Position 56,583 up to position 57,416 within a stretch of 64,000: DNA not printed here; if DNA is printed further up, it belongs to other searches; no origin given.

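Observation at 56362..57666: Toxin-antitoxin-chaperone (TAC) operon with an apparently inverted antitoxin architecture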

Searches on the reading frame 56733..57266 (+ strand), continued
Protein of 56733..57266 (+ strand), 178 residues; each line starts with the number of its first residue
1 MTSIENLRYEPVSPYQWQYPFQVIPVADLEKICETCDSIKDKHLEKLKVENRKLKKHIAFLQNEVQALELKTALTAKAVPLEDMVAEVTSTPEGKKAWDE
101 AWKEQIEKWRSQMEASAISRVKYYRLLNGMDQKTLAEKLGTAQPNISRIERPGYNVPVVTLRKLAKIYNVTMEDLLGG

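Call 60: find_encoding_contigs(protein=P0014, flank=6000, max_places=1)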
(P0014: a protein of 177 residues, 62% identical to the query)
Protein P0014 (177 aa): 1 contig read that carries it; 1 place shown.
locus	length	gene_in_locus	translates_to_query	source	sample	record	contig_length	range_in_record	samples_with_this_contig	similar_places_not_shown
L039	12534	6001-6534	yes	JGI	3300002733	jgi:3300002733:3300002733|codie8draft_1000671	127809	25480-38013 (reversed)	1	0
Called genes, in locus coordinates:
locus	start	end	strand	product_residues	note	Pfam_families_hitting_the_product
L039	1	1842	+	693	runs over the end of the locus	PF13491:FtsK_4TM, PF17854:FtsK_alpha, PF01580:FtsK_SpoIIIE, PF09397:FtsK_gamma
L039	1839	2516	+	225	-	PF03548:LolA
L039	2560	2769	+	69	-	-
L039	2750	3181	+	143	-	PF01850:PIN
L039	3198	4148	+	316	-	PF04166:PdxA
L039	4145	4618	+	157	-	PF20582:UPF0758_N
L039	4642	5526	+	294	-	-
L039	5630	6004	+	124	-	-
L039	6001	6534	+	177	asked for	PF01381:HTH_3, PF12844:HTH_19 (weak), PF13443:HTH_26 (weak)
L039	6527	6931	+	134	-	PF02556:SecB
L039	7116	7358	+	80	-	PF04255:DUF433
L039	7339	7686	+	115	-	PF18480:DUF5615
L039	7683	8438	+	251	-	PF02661:Fic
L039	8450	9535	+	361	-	PF00724:Oxidored_FMN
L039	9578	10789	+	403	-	PF00579:tRNA-synt_1b, PF22421:SYY_C-terminal (weak)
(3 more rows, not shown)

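Call 77: search_solved_structures(query=L023:4276-4671:+, max_evalue=10)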
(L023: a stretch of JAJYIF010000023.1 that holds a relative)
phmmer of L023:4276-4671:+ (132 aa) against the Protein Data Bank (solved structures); distinct sequences matched with E-value up to 10: 0.

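Call 78: search_protein_families(library=padloc, proteins=[L023:4276-4671:+, L021:4465-4866:+, L023:3394-3771:+, L023:3776-4276:+], max_evalue=0.1)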
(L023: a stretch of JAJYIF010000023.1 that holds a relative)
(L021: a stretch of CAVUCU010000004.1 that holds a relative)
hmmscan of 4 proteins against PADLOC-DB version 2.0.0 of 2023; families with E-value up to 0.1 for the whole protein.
L023:4276-4671:+ (132 aa): 0 families

L021:4465-4866:+ (134 aa): 1 family
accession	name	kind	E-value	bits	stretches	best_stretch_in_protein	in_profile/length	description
PDLC04716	PDC-M58B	-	0.024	12.7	1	66-123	15-71/165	-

L023:3394-3771:+ (126 aa): 0 families

L023:3776-4276:+ (167 aa): 8 families
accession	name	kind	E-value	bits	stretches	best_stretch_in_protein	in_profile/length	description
PDLC03954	RmrA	-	1.2e-05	22.4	1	108-163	12-67/380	-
PDLC02926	HTH_VI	-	1.9e-05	22.9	1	111-165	6-60/92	-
PDLC03671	Control_protein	-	0.00011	20.4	1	109-166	17-74/84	control protein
PDLC03951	RmrA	-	0.0004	17.5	1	109-163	11-65/400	-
PDLC03946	RmrA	-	0.0011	15.8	1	109-159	5-55/357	-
PDLC04933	PDC-S15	-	0.006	14.1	1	21-105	105-174/286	-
PDLC03949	RmrA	-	0.015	12.2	1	109-161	5-57/363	-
PDLC03953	RmrA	-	0.016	12.4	1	109-159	8-58/373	-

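Call 80: find_related_loci(query=A1, collection=viral_contigs, flank=3000)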
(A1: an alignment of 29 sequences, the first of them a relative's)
Query A1 (178 aa) in viral_contigs; peptide patterns used: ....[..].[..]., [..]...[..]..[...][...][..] (x = any residue, [..] = any of these).
26 stretches matched a pattern; 5 encode a relative of the query (tblastn E <= 1e-3); 5 distinct loci.
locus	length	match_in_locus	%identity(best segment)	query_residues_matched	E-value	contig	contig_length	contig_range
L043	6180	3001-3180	43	121-177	3e-8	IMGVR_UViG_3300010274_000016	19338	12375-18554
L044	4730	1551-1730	38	120-177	2e-5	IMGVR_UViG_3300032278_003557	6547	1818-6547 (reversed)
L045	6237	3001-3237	30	103-176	5e-5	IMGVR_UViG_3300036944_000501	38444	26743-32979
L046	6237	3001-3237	31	103-176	5e-5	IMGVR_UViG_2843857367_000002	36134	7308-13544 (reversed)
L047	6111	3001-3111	46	120-156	8e-5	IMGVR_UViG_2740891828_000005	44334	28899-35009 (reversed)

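Call 83: fold_search(model_id=the predicted structure, library=pdb)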
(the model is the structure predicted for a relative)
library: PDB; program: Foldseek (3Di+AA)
matches with E <= 10: 548; with E <= 0.001: 2
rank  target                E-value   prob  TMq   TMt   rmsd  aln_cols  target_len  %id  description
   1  3kxa_B                1.6e-04  1.00  0.36  0.48   6.4       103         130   23  Crystal Structure of NGO0477 from Neisseria gonorrhoeae (released 2010-01-19)
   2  3kxa_A                2.6e-04  1.00  0.36  0.47   6.4       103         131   25  Crystal Structure of NGO0477 from Neisseria gonorrhoeae (released 2010-01-19)
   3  2b5a_B                2.6e-03  1.00  0.30  0.67   1.9        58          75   22  C.BclI, Control Element of the BclI Restriction-Modification System (released 2006-01-03)
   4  1y7y_B                2.8e-03  1.00  0.29  0.74   1.7        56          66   30  High-resolution crystal structure of the restriction-modification controller protein C.AhdI from Aeromonas hydrophila (released 2005-02-22)
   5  1y7y_A                3.1e-03  1.00  0.29  0.71   1.7        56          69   30  High-resolution crystal structure of the restriction-modification controller protein C.AhdI from Aeromonas hydrophila (released 2005-02-22)
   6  1pra_MODEL_1_A        3.1e-03  1.00  0.30  0.70   2.0        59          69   37  DETERMINATION OF THE NUCLEAR MAGNETIC RESONANCE SOLUTION STRUCTURE OF THE DNA-BINDING DOMAIN (RESIDUES 1 TO 69 (released 1993-10-31)
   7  9k3w_A                3.3e-03  1.00  0.30  0.80   1.6        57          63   28  Crystal structure of putative transcription regulator (dr_2454) from Deinococcus radiodurans (released 2025-10-22)
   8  6rnz_A                3.7e-03  1.00  0.31  0.76   2.0        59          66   37  Crystal structure of the N-terminal HTH DNA-binding domain of the essential repressor DdrO from radiation-resistant De (released 2019-10-09)
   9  2b5a_A                3.7e-03  1.00  0.30  0.64   2.0        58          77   22  C.BclI, Control Element of the BclI Restriction-Modification System (released 2006-01-03)
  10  6rnx_A                4.8e-03  1.00  0.30  0.42   2.0        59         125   37  Crystal structure of the essential repressor DdrO from radiation-resistant Deinococcus bacteria (Deinococcus deserti) (released 2019-10-09)
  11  6jq1_B                5.4e-03  1.00  0.30  0.41   2.0        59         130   37  Crystal Structure of DdrO from Deinococcus geothermalis (released 2019-08-28)
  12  7t5u                  6.1e-03  1.00  0.31  0.76   1.7        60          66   20  Structure of E. coli MS115-1 CapH N-terminal domain (released 2022-09-14)
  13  3vk0_A                6.1e-03  1.00  0.29  0.56   1.8        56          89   27  Crystal Structure of hypothetical transcription factor NHTF from Neisseria (released 2012-03-14)
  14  6jq1_A                6.1e-03  1.00  0.30  0.41   2.0        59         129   37  Crystal Structure of DdrO from Deinococcus geothermalis (released 2019-08-28)
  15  3qq6_B                6.4e-03  1.00  0.31  0.76   1.8        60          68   35  The N-terminal DNA binding domain of SinR from Bacillus subtilis (released 2011-06-15)
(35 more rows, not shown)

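Call 85: find_encoding_contigs(protein=P0030, flank=7000, max_places=1)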
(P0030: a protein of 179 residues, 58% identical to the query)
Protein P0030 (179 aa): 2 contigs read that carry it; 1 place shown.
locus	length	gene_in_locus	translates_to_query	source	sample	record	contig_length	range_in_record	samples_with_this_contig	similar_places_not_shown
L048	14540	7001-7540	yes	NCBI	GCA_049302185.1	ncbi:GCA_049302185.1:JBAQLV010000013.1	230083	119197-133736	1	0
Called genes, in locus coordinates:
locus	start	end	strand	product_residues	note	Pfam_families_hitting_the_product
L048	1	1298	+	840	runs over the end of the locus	PF04313:HSDR_N (weak), PF13588:HSDR_N_2 (weak), PF00270:DEAD, PF04851:ResIII, PF18766:SWI2_SNF2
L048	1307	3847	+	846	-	PF02384:N6_Mtase, PF01170:UPF0020 (faint), PF13847:Methyltransf_31 (faint), PF07669:Eco57I (weak), PF01420:Methylase_S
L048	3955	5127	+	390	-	PF01381:HTH_3 (weak), PF06114:Peptidase_M78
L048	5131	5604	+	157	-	PF01850:PIN (faint), PF14367:DUF4411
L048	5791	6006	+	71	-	-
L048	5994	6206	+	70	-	PF10049:DUF2283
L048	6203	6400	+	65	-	-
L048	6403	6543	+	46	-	-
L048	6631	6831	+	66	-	-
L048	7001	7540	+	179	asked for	PF12844:HTH_19 (faint), PF01381:HTH_3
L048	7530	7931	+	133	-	PF02556:SecB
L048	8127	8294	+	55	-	-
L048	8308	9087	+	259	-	PF01048:PNP_UDP_1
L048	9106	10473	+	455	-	PF00072:Response_reg, PF00158:Sigma54_activat, PF14532:Sigma54_activ_2, PF07728:AAA_5, PF25601:AAA_lid_14, PF02954:HTH_8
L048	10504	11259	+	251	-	PF20772:TACO1_YebC_N, PF01709:Transcrip_reg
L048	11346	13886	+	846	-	PF02689:Herpes_Helicase (faint), PF05970:PIF1, PF13191:AAA_16 (faint), PF13245:AAA_19, PF13604:AAA_30, PF05970:PIF1, PF00570:HRDC, PF14493:HTH_40, +1 more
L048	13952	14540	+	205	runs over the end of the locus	PF04367:DUF502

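Call 86: find_encoding_contigs(protein=P0058, flank=7000, max_places=1)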
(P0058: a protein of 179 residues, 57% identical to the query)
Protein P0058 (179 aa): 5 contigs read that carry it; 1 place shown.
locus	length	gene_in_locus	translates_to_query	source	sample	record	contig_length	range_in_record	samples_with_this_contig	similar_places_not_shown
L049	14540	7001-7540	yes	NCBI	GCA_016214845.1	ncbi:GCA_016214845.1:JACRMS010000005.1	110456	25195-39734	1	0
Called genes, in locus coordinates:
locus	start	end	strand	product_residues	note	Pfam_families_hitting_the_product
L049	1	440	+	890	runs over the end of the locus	PF07517:SecA_DEAD, PF01043:SecA_PP_bind, PF21090:P-loop_SecA, PF07516:SecA_SW, PF02810:SEC-C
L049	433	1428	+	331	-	PF13185:GAF_2, PF01590:GAF, PF13492:GAF_3 (weak), PF00990:GGDEF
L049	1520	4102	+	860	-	PF02384:N6_Mtase, PF07669:Eco57I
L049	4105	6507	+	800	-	PF00270:DEAD, PF04851:ResIII, PF18766:SWI2_SNF2, PF00271:Helicase_C (weak)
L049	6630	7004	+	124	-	-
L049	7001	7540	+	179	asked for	PF12844:HTH_19 (faint), PF01381:HTH_3 (weak)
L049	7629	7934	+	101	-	PF02556:SecB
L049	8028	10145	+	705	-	PF00989:PAS, PF13426:PAS_9, PF01590:GAF, PF13185:GAF_2, PF13492:GAF_3, PF01590:GAF, PF13185:GAF_2, PF13492:GAF_3, +6 more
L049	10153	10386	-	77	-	-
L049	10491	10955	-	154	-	-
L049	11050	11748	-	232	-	PF01219:DAGK_prokar, PF01569:PAP2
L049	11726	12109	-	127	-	PF02130:YbeY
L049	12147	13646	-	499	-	PF07698:7TM-7TMR_HD, PF01966:HD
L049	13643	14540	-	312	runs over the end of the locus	PF02562:PhoH, PF00270:DEAD (faint), PF13245:AAA_19 (faint), PF13604:AAA_30 (weak)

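Call 87: find_encoding_contigs(protein=P0065, flank=7000, max_places=1)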
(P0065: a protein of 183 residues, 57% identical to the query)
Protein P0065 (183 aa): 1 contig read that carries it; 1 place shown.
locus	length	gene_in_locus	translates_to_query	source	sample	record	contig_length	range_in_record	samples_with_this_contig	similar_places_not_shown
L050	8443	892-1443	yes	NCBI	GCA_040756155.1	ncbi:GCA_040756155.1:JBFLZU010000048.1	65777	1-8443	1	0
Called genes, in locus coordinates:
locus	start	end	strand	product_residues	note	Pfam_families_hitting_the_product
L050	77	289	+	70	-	-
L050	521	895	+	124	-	-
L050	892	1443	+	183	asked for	PF13443:HTH_26 (faint), PF12844:HTH_19 (faint), PF01381:HTH_3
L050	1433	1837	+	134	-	PF02556:SecB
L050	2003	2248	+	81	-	-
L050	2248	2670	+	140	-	PF01850:PIN (faint), PF13470:PIN_3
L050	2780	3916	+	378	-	PF00155:Aminotran_1_2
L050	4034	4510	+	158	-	PF00258:Flavodoxin_1, PF12724:Flavodoxin_5 (weak), PF03358:FMN_red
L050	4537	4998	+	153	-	PF02580:Tyr_Deacylase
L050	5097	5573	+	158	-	PF01967:MoaC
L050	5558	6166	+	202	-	PF17941:PP_kinase_C_1, PF13091:PLDc_2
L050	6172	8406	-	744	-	PF21226:MalQ_N (weak), PF02446:Glyco_hydro_77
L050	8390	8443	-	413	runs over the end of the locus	PF00483:NTP_transferase, PF24894:Hexapep_GlmU, PF25247:LbH_GLGC, PF25084:LbH_EIF2B, PF25087:GMPPB_C (weak)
